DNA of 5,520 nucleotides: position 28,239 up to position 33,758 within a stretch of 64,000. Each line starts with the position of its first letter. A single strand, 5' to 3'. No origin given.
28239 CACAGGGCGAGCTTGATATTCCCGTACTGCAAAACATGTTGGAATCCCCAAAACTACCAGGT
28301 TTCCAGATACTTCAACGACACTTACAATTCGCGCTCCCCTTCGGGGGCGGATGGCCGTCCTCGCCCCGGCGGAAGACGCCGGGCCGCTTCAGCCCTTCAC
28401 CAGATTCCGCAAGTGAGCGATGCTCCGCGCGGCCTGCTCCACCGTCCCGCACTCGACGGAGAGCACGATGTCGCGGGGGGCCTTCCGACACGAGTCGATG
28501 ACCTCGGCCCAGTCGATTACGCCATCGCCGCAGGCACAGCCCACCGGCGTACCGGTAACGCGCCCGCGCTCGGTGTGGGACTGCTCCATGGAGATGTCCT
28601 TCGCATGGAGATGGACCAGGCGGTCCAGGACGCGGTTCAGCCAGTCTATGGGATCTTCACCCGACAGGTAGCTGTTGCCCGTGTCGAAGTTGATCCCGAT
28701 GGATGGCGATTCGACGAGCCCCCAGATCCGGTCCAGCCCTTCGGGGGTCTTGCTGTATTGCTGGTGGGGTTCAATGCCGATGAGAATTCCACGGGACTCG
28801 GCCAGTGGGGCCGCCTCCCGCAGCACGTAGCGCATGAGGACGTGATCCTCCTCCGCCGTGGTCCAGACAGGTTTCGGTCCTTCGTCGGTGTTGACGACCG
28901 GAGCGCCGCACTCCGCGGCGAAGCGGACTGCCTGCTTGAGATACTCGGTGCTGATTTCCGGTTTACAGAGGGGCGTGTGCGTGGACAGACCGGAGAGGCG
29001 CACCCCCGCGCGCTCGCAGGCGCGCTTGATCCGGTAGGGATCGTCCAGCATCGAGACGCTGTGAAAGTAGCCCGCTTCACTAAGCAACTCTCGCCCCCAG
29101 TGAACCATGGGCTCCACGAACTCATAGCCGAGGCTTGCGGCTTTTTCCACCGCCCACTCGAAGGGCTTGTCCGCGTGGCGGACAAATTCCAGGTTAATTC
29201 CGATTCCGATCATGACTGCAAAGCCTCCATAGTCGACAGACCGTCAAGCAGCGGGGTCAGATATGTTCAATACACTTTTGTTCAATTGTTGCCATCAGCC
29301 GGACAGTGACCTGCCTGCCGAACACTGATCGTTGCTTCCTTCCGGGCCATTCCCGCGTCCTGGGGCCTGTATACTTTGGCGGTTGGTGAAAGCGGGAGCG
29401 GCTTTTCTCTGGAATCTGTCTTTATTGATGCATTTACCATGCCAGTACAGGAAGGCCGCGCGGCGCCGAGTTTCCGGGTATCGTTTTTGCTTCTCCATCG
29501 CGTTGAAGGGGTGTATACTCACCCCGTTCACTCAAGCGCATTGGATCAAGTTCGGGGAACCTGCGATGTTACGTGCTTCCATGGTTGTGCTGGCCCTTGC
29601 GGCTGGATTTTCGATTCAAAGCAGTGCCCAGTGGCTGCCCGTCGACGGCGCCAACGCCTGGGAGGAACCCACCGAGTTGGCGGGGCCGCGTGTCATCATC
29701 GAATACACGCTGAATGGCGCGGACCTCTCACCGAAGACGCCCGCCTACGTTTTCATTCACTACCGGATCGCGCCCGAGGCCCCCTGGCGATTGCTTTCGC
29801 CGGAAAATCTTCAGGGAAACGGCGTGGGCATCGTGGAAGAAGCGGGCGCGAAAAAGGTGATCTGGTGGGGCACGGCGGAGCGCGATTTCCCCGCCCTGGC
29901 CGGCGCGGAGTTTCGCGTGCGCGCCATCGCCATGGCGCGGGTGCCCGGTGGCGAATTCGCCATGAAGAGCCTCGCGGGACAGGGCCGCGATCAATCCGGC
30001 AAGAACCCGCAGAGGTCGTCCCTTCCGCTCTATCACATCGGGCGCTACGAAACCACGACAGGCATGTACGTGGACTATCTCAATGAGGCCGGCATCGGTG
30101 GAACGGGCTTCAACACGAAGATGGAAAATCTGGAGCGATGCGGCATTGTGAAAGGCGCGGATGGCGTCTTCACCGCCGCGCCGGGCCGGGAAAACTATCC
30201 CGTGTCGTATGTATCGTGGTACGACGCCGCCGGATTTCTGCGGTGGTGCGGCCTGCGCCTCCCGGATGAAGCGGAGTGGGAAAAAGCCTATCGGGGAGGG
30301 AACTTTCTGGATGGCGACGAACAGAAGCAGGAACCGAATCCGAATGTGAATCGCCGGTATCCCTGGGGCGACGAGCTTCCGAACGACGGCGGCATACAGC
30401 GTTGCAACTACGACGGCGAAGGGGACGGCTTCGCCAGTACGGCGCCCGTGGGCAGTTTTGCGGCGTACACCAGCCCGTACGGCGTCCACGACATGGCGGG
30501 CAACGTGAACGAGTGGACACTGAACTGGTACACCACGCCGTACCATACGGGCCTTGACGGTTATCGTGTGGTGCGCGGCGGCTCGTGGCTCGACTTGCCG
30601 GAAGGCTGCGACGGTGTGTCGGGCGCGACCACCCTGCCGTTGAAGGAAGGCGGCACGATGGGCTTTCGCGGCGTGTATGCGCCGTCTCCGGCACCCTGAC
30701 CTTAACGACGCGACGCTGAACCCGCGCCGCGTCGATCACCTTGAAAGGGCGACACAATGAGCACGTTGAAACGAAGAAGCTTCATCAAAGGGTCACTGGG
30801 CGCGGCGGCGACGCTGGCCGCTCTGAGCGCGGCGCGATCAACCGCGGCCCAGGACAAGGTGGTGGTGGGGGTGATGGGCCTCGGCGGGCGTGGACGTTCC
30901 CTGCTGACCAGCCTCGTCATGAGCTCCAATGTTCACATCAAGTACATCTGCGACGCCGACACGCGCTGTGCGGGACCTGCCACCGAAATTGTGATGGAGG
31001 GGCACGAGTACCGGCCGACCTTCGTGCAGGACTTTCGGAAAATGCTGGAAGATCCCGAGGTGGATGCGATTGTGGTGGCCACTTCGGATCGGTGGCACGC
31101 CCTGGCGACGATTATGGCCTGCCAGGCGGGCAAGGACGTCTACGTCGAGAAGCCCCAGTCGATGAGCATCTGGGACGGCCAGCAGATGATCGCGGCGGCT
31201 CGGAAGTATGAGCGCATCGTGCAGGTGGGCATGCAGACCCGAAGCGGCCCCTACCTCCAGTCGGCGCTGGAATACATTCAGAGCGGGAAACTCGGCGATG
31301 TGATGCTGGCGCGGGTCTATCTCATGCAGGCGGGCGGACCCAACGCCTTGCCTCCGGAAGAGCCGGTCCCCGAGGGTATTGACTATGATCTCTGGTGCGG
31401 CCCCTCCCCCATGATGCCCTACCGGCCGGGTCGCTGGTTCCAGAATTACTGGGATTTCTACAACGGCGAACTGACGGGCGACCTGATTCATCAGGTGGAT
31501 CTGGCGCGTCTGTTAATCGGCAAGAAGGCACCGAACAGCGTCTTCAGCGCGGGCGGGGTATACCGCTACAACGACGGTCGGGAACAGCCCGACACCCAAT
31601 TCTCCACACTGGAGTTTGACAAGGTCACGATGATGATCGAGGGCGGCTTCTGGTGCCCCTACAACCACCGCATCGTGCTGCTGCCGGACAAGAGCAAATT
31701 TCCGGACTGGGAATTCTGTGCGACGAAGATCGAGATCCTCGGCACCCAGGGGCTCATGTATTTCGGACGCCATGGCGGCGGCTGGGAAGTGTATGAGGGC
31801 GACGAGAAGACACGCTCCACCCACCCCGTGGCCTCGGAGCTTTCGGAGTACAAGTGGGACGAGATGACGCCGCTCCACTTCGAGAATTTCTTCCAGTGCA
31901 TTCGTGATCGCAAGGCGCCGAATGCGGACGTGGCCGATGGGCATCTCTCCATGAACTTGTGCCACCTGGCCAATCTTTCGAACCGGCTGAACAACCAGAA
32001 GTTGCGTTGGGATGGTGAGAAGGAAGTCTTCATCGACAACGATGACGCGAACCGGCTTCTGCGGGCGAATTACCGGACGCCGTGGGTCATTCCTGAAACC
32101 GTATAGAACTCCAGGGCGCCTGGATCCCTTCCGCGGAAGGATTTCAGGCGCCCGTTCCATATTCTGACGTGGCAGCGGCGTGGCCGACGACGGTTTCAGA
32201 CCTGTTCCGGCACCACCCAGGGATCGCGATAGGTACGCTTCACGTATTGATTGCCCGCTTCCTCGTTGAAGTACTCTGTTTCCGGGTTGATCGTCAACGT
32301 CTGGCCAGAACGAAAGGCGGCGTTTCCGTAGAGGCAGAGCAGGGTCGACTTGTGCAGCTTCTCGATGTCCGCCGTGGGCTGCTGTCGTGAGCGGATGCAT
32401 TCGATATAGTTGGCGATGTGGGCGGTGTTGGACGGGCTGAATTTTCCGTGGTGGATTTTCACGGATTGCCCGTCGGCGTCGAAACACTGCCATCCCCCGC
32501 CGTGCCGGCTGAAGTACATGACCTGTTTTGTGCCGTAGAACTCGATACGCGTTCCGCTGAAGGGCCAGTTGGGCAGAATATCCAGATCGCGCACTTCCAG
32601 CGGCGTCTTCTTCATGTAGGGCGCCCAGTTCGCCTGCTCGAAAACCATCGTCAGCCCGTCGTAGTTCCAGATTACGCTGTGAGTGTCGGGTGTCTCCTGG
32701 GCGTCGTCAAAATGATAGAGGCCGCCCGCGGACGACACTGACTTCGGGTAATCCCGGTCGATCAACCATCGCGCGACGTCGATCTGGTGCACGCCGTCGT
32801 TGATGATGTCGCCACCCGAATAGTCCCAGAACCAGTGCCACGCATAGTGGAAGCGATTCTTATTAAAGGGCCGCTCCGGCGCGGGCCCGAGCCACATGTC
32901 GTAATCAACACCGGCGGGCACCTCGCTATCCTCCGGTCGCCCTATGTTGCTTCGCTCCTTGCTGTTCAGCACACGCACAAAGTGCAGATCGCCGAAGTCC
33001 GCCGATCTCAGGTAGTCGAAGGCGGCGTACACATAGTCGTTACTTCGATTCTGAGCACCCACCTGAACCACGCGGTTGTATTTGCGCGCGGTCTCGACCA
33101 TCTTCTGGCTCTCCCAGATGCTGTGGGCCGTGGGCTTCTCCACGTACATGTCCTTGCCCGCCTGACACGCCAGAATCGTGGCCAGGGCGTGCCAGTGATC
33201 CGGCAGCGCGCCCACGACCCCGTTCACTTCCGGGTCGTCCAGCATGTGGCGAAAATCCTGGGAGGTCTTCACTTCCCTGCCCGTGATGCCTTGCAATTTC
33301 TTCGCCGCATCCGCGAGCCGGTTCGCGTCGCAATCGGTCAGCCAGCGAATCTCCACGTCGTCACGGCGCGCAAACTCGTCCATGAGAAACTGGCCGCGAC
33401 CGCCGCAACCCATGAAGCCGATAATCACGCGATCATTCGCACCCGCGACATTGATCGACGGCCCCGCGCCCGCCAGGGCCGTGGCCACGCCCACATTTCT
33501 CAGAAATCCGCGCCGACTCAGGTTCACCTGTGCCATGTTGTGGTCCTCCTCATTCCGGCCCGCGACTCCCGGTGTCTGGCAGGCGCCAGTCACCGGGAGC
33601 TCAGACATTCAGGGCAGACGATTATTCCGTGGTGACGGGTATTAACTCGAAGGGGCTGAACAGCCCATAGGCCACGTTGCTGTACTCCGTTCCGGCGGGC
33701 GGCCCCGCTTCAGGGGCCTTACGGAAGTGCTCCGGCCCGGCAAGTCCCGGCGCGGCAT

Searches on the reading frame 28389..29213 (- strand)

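Call 9: search_protein_families(library=pfam, proteins=[window:28389-29213:-], max_evalue=0.0001)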
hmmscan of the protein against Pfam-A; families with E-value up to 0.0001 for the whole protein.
window:28389-29213:- (274 aa): 1 family
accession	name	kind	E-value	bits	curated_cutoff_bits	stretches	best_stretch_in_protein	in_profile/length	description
PF01261.30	AP_endonuc_2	-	5.3e-31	108.6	31.1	1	22-270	1-248/249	Xylose isomerase-like TIM barrel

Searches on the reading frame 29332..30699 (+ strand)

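Call 9: search_protein_families(library=pfam, proteins=[window:29332-30699:+], max_evalue=0.0001)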
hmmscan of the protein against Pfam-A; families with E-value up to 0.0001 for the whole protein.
window:29332-30699:+ (455 aa): 1 family
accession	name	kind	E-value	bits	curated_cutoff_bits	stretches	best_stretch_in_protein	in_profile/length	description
PF03781.23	FGE-sulfatase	-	1.2e-36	127.1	23.3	1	200-447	4-253/255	Sulfatase-modifying factor enzyme 1-like domain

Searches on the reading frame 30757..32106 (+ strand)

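Call 43: search_protein_families(library=pfam, proteins=[window:30757-32106:+], max_evalue=0.0001)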
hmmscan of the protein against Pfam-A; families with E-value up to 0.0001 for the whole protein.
window:30757-32106:+ (449 aa): 4 families
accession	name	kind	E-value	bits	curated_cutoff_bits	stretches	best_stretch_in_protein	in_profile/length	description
PF19051.5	GFO_IDH_MocA_C2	-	2.7e-19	70.1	23.3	2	374-444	184-253/254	Oxidoreductase family, C-terminal alpha/beta domain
PF01408.29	GFO_IDH_MocA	-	1.2e-16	61.9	24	1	37-158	3-119/120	Oxidoreductase family, NAD-binding Rossmann fold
PF02894.22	GFO_IDH_MocA_C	-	9.3e-09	35.8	22.9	1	210-406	20-207/218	Oxidoreductase family, C-terminal alpha/beta domain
PF22725.1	GFO_IDH_MocA_C3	-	8.6e-08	32.7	27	1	169-332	3-121/124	GFO/IDH/MocA C-terminal domain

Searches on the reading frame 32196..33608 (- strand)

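Call 43: search_protein_families(library=pfam, proteins=[window:32196-33608:-], max_evalue=0.0001)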
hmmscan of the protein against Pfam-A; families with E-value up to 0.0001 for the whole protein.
window:32196-33608:- (470 aa): 3 families
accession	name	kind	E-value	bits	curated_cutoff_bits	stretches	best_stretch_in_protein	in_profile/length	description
PF19051.5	GFO_IDH_MocA_C2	-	1e-23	84.6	23.3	2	227-292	45-112/254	Oxidoreductase family, C-terminal alpha/beta domain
PF01408.29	GFO_IDH_MocA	-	2.9e-13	51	24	1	63-184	3-119/120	Oxidoreductase family, NAD-binding Rossmann fold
PF22725.1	GFO_IDH_MocA_C3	-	3.9e-09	37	27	1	255-361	31-120/124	GFO/IDH/MocA C-terminal domain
